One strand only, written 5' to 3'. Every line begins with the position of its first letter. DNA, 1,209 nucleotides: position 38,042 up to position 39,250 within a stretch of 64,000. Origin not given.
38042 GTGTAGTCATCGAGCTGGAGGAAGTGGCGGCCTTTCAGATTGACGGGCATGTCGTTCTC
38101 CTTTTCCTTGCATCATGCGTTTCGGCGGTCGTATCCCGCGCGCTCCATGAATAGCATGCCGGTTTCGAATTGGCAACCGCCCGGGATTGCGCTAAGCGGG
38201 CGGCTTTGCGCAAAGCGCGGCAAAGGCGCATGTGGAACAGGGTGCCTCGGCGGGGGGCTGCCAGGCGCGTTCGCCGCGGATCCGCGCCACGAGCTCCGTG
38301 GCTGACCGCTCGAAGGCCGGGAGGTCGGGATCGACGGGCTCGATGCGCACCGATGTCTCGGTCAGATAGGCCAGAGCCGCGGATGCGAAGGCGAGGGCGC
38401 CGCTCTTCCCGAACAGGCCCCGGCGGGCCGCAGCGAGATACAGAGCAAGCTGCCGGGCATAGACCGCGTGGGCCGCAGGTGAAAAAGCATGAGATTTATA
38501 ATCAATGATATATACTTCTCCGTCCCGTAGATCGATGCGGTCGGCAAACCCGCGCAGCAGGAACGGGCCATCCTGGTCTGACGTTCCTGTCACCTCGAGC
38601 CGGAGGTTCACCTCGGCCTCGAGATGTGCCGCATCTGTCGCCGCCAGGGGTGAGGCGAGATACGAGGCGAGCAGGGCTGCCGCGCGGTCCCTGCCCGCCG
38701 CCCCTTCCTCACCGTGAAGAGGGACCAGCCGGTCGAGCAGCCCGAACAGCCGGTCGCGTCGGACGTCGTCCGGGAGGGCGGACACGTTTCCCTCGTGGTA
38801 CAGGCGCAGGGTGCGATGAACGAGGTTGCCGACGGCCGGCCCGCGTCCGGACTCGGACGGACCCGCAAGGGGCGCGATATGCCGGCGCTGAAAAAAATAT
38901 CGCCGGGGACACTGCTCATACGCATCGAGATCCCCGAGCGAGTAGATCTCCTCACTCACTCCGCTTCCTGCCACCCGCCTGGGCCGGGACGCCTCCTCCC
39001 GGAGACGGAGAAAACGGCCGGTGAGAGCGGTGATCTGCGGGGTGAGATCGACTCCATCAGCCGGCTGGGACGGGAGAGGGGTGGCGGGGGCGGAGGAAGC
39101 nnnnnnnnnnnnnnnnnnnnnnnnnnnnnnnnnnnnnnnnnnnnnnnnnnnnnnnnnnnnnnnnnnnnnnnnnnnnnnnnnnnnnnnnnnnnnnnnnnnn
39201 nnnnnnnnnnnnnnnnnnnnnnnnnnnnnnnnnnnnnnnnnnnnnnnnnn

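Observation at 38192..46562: Tandem paralogous UvrD-like helicase/RecB-nuclease genes (AdnAB/AddAB-like), both with 4-Cys Fe-S ligand sets, in an apparent operon with a secreted VWA protein and a small membrane protein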

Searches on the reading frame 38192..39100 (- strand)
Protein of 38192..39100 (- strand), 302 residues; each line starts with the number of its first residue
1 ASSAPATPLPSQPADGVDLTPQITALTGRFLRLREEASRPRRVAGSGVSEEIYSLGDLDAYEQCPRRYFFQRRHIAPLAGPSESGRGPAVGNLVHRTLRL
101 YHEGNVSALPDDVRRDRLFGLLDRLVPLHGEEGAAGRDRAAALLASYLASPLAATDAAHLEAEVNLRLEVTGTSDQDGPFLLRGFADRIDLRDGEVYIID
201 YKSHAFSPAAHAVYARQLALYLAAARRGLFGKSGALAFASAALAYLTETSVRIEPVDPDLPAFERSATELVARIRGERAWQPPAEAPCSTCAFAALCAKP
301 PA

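Call 24: search_solved_structures(query=window:38192-39100:-, max_evalue=10, show_alignments=3)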
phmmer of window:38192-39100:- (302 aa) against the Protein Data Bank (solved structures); distinct sequences matched with E-value up to 10: 3.
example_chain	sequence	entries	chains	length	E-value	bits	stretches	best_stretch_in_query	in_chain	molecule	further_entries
2r8u_A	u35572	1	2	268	0.81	12.3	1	63-124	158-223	Microtubule-associated protein RP/EB family member 1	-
9jc7_A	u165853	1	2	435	1.2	11.7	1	33-111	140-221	Alanine--tRNA ligase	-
5dgk_A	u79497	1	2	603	1.7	11.2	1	182-237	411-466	Active helicase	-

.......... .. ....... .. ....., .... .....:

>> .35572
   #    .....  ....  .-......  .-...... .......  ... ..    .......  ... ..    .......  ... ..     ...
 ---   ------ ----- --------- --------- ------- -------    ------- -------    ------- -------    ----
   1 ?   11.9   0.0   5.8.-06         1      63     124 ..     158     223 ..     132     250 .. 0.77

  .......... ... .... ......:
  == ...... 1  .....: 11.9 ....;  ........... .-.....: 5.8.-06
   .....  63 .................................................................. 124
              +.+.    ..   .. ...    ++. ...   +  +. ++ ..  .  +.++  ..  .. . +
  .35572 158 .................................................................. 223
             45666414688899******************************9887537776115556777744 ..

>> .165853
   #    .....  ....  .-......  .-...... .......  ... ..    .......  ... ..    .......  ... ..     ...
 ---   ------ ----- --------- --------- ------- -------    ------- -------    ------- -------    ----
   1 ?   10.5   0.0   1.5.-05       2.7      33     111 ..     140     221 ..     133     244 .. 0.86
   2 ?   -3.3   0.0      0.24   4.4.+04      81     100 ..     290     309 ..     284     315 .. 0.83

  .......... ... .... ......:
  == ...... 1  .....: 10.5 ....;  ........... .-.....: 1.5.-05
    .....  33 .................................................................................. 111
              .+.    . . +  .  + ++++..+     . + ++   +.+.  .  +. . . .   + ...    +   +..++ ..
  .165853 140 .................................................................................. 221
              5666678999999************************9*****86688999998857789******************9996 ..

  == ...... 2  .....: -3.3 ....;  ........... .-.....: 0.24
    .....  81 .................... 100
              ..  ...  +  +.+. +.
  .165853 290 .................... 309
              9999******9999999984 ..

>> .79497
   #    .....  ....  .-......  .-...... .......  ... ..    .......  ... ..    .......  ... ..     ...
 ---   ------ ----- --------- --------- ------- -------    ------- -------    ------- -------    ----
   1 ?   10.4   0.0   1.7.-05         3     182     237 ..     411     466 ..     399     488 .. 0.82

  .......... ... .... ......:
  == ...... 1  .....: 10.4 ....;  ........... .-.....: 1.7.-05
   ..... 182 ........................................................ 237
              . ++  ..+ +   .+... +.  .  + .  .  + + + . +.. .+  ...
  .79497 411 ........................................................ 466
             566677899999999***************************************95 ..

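Call 33: search_solved_structures(query=A2, max_evalue=10, show_alignments=5)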
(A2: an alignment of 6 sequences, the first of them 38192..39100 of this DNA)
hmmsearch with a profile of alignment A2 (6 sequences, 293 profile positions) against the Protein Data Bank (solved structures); distinct sequences matched with E-value up to 10: 14.
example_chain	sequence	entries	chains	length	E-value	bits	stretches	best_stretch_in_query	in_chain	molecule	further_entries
6ppu_A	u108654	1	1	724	1.4e-07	34.2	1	47-290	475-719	ATP-dependent DNA helicase (UvrD/REP)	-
7sjr_A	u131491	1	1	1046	3.1e-07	33.1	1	47-290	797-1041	DNA helicase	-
7sjr_B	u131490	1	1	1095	3.9e-07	32.8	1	124-217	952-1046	DNA helicase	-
6ppu_B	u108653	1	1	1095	3.9e-07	32.8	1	124-217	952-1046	UvrD/REP helicase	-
6ppj_A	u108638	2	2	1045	7.5e-06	28.6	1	47-290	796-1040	ATP-dependent DNA helicase (UvrD/REP)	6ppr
9np6_A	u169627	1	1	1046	7.5e-06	28.6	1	47-290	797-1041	DNA 3'-5' helicase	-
6ppr_B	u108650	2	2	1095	9.5e-06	28.2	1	124-217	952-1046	UvrD/REP helicase | DNA 3'-5' helicase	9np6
6ppj_B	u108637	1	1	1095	1.1e-05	28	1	124-217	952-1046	UvrD/REP helicase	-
4ic1_A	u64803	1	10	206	0.00057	22.4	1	161-239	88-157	Uncharacterized protein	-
3u44_B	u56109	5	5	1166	0.03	16.7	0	31-98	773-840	ATP-dependent helicase/deoxyribonuclease subunit B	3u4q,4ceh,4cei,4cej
4r5q_A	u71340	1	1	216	0.08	15.3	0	254-287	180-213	CRISPR-associated exonuclease, Cas4 family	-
9iab_A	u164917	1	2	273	0.3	13.4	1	163-287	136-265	PD-(D/E)XK endonuclease-like domain-containing protein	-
1w36_B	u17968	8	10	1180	0.4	13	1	170-206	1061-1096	EXODEOXYRIBONUCLEASE V BETA CHAIN | RecBCD enzyme subunit RecB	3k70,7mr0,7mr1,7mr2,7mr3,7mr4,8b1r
5mbv_B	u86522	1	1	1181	0.4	13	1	170-206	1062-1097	RecBCD enzyme subunit RecB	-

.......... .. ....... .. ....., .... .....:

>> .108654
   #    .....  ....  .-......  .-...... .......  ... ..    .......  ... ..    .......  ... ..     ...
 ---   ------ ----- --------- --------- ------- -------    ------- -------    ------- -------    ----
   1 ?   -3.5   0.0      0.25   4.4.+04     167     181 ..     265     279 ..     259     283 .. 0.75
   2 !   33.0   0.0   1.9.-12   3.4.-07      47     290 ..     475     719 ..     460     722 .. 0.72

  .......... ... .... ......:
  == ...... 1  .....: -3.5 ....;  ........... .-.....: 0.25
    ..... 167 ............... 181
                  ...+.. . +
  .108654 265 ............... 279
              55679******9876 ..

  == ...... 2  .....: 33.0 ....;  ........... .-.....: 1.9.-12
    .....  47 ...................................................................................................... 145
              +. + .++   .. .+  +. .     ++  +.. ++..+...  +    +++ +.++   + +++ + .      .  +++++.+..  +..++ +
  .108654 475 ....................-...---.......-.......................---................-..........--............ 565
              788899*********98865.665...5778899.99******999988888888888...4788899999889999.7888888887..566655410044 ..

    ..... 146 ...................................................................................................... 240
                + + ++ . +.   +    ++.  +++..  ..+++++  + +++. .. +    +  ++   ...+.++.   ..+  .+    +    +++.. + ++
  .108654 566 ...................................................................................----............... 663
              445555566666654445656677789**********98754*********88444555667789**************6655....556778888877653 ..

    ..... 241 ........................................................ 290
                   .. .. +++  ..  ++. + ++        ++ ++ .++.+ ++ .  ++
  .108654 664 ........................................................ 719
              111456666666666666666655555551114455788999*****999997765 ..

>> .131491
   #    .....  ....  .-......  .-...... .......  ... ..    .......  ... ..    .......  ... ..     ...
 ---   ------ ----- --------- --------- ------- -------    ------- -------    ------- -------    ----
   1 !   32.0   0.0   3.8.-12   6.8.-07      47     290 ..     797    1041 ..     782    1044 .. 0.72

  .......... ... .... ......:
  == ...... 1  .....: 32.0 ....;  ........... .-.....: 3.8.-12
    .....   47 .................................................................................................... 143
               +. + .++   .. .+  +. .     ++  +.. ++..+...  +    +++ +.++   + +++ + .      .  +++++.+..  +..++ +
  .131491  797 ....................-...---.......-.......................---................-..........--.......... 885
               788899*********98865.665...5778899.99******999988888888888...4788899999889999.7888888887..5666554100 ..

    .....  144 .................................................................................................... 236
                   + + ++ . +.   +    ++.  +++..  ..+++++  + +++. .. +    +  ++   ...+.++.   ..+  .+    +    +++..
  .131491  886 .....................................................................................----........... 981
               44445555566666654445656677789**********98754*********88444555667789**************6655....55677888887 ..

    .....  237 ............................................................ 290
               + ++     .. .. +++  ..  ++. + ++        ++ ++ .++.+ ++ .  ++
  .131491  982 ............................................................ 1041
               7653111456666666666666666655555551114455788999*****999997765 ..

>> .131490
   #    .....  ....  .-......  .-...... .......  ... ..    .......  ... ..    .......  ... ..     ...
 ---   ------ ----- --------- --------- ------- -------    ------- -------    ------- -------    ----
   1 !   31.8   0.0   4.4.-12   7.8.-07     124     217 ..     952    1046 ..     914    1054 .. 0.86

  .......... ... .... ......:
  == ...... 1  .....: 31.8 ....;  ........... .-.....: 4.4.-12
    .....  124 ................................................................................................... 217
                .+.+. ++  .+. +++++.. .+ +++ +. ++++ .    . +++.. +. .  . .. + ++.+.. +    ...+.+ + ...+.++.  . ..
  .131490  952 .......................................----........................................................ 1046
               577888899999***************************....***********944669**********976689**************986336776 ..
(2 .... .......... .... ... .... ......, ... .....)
